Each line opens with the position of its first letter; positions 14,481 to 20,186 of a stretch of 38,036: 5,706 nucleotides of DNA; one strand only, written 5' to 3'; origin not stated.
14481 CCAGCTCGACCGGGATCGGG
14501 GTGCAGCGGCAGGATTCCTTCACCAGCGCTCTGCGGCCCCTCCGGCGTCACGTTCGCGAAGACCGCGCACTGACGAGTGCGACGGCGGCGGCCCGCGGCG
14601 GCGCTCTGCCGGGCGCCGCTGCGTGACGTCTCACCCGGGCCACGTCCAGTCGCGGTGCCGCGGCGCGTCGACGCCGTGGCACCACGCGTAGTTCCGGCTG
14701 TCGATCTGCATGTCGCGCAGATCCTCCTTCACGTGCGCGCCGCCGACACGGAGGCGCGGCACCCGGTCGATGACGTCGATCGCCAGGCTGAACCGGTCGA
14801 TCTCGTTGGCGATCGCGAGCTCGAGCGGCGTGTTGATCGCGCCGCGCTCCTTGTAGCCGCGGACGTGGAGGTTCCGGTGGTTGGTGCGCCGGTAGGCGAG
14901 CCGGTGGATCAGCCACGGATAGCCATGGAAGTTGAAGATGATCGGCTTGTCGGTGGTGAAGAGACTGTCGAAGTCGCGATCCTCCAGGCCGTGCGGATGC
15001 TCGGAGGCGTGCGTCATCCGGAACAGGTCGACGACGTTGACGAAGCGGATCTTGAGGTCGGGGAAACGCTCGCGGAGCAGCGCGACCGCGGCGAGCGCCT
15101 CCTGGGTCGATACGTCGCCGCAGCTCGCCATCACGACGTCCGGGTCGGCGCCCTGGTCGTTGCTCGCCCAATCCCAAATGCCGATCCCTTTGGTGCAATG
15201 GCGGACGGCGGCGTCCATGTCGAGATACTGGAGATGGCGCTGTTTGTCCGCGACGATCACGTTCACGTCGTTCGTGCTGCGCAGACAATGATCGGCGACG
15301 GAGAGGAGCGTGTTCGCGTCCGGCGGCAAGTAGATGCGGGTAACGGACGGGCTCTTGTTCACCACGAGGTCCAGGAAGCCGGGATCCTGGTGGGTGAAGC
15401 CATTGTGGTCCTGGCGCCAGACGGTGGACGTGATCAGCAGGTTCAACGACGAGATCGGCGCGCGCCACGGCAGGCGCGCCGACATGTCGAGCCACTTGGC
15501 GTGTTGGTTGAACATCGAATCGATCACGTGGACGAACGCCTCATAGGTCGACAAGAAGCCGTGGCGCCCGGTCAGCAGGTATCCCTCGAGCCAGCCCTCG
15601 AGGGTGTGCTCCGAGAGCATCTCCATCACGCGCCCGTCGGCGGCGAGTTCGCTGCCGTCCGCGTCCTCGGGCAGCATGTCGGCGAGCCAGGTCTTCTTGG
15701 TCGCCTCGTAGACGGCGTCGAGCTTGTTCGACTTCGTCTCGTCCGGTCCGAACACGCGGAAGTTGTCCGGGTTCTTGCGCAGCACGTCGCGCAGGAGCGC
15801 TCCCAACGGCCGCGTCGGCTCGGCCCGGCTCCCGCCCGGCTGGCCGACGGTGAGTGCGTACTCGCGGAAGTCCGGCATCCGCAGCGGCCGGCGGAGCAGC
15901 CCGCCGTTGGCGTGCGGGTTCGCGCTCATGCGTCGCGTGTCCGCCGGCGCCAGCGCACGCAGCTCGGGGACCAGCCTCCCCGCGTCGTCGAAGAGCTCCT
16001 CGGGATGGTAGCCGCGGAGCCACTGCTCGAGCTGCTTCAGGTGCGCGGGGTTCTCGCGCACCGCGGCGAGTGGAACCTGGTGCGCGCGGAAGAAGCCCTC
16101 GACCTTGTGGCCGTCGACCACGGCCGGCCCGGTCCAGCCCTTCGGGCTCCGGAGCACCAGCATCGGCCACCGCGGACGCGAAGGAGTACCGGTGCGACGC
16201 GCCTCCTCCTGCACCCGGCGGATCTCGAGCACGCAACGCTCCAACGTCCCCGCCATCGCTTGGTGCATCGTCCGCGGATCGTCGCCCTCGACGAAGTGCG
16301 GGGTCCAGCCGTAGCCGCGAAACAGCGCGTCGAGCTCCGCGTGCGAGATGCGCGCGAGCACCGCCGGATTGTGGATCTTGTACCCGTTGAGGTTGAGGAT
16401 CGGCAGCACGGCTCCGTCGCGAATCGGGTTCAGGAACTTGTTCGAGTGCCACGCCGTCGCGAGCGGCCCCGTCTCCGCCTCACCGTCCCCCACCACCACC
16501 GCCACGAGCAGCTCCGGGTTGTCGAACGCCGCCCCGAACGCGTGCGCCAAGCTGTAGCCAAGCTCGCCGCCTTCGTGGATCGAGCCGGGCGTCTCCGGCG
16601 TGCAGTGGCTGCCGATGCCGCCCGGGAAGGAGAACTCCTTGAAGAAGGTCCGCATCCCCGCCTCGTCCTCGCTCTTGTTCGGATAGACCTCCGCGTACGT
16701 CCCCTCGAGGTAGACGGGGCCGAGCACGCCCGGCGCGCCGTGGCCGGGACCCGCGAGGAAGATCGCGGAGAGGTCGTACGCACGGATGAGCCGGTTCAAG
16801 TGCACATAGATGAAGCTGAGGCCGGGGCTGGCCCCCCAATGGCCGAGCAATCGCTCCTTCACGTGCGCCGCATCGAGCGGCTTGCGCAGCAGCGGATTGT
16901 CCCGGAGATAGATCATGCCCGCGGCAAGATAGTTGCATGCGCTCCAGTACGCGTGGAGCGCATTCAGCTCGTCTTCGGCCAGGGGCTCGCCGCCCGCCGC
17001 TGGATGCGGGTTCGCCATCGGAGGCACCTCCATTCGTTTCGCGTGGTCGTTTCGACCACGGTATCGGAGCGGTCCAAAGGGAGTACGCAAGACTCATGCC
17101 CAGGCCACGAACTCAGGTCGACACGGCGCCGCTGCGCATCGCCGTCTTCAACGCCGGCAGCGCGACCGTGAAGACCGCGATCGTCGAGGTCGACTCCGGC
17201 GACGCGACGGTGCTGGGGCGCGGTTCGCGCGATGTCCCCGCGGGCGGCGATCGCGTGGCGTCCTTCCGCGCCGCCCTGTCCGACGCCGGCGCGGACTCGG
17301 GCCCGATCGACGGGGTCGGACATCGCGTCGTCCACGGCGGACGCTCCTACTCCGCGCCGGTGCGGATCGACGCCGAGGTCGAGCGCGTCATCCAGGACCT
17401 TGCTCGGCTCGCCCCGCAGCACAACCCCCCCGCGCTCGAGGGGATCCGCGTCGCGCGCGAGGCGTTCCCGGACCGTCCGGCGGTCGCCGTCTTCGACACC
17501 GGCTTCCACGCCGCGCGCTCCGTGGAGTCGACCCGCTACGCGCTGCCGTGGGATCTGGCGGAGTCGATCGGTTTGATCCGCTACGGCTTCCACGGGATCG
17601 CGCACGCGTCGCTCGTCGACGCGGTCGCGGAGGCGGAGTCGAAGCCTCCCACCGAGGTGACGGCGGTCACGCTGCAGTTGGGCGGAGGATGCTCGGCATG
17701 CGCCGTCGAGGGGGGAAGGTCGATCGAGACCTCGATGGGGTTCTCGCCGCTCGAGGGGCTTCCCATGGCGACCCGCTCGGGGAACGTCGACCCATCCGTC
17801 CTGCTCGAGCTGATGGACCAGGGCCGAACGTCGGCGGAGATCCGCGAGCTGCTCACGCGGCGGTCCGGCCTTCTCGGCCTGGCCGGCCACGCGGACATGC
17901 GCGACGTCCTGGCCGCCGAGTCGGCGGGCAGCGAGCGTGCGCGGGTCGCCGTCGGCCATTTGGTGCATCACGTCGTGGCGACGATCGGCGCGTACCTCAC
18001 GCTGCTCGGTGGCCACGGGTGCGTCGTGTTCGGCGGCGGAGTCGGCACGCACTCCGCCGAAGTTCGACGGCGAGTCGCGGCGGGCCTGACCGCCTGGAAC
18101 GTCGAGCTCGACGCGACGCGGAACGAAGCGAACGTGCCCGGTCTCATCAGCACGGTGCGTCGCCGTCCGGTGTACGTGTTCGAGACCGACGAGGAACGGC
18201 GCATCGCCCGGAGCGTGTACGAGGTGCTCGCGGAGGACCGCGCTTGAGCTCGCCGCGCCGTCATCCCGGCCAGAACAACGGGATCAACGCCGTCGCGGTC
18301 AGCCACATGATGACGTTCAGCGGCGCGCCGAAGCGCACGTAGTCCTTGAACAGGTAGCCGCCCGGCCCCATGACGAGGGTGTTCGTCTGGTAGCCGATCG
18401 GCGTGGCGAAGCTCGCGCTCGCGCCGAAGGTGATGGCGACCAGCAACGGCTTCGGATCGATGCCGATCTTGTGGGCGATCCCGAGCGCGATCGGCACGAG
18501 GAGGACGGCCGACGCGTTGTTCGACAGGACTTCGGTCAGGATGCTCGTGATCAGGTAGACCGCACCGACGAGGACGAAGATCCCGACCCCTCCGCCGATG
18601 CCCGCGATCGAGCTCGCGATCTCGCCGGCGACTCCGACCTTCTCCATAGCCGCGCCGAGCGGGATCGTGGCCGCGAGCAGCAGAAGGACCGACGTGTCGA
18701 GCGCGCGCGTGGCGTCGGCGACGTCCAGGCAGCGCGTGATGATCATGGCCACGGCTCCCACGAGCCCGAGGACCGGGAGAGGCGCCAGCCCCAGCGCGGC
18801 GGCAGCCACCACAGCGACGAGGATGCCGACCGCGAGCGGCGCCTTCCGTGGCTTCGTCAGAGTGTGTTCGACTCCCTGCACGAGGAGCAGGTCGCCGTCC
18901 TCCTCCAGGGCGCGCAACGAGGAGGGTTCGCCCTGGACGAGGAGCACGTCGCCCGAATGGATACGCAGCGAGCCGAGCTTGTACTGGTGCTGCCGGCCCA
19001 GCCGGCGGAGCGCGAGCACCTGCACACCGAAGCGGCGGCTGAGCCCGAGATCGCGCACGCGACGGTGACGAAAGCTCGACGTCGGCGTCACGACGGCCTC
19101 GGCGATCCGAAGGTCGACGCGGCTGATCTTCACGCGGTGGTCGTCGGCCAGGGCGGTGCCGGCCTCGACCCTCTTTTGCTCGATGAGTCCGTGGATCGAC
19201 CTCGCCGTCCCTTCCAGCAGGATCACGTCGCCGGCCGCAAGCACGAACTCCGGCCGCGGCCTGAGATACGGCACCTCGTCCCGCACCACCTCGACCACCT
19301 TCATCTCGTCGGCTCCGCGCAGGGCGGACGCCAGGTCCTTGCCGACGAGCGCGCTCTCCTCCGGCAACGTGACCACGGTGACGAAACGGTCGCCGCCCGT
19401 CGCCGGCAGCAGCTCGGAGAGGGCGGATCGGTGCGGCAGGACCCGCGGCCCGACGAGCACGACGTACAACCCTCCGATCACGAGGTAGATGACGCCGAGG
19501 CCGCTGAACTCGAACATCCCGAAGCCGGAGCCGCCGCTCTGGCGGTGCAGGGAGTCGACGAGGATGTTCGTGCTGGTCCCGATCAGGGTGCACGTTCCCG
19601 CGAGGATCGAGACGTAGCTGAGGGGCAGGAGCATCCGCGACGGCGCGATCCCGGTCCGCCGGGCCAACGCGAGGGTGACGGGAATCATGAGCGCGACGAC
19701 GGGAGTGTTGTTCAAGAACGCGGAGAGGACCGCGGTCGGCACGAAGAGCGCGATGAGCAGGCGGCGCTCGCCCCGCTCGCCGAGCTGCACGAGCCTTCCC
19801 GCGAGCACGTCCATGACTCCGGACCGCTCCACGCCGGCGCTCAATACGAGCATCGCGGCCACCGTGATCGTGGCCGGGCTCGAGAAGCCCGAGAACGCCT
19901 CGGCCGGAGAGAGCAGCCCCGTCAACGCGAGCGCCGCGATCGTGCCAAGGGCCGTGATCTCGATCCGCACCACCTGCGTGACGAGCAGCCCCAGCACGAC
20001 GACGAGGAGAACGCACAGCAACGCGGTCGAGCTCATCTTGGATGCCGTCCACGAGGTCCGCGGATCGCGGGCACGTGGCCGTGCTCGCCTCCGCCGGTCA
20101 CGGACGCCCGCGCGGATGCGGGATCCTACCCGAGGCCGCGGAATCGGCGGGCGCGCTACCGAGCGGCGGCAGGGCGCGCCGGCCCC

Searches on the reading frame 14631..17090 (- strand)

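Call 40: search_protein_families(library=pfam, proteins=[window:14631-17090:-], max_evalue=0.00001)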
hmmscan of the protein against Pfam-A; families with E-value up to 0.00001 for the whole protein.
window:14631-17090:- (819 aa): 3 families
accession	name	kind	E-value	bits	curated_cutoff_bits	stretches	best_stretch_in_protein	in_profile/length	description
PF09364.15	XFP_N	-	6.9e-173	575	23.7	1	38-398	3-363/364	XFP N-terminal domain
PF09363.15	XFP_C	-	6.8e-91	303.6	23.4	1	616-817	1-202/202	XFP C-terminal domain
PF03894.20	XFP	-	1.3e-85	286.1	22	1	429-605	3-177/177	D-xylulose 5-phosphate/D-fructose 6-phosphate phosphoketolase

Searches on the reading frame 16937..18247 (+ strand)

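Call 40: search_protein_families(library=pfam, proteins=[window:16937-18247:+], max_evalue=0.00001)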
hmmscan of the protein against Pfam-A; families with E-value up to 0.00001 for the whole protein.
window:16937-18247:+ (436 aa): 1 family
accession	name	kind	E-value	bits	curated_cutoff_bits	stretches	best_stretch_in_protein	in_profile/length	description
PF00871.23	Acetate_kinase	-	3.2e-89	299.8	22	1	120-425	79-392/392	Acetokinase family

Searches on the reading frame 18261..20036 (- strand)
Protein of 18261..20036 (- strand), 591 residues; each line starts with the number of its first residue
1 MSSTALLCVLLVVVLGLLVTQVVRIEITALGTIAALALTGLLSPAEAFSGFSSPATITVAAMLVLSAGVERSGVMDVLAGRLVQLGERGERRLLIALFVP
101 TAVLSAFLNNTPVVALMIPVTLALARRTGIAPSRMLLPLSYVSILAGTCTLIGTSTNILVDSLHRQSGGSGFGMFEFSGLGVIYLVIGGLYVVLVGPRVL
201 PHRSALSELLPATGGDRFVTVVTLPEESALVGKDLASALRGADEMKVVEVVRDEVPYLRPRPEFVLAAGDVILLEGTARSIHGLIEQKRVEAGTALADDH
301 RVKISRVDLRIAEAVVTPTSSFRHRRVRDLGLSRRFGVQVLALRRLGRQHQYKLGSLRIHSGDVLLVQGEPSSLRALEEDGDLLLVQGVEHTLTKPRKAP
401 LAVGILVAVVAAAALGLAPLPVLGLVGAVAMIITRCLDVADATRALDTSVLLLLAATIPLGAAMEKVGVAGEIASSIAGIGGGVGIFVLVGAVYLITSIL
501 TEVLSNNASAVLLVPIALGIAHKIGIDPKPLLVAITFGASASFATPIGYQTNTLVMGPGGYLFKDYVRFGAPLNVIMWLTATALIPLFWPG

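Call 41: search_protein_families(library=pfam, proteins=[window:18261-20036:-], max_evalue=0.00001)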
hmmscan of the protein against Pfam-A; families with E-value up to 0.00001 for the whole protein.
window:18261-20036:- (591 aa): 3 families
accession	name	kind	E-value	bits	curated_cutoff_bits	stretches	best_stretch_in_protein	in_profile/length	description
PF03600.22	CitMHS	-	1.9e-92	310.4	31.9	2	17-538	3-336/336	Citrate transporter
PF02080.26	TrkA_C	-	1.7e-20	73.1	27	2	311-379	1-68/71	TrkA-C domain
PF00939.25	Na_sulph_symp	-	4.2e-13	49.5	27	1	423-589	296-466/472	Sodium:sulfate symporter transmembrane region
